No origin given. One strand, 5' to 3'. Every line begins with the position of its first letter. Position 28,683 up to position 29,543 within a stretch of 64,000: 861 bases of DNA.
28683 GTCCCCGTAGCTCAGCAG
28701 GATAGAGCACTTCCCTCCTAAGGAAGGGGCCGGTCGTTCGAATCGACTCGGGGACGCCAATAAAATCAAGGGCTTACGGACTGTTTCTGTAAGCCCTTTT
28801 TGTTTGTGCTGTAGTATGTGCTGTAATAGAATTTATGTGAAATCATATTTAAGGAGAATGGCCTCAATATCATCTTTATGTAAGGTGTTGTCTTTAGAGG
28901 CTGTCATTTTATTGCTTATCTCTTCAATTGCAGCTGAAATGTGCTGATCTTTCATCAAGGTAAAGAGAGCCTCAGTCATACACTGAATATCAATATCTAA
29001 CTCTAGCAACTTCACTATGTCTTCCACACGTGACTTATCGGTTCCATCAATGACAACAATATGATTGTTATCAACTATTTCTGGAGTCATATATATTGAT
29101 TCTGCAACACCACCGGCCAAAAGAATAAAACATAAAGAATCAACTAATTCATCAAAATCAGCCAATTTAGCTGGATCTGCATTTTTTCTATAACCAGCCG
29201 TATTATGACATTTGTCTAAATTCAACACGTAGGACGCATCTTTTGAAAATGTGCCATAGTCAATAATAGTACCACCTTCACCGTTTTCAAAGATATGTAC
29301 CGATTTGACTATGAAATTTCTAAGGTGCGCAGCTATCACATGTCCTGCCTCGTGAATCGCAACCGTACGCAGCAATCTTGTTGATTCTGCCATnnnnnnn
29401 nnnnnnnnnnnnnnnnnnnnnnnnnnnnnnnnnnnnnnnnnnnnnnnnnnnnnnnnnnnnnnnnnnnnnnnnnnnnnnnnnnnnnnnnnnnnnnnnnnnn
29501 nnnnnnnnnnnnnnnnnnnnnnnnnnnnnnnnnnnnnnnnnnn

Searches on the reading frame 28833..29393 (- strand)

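Call 67: search_protein_families(library=pfam, proteins=[window:28833-29393:-], max_evalue=0.01)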
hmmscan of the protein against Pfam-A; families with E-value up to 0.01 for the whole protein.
window:28833-29393:- (186 aa): 1 family
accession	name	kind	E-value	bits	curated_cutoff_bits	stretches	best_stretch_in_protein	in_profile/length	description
PF13398.12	Peptidase_M50B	-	0.0032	17.6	26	1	10-44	24-58/201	Peptidase M50B-like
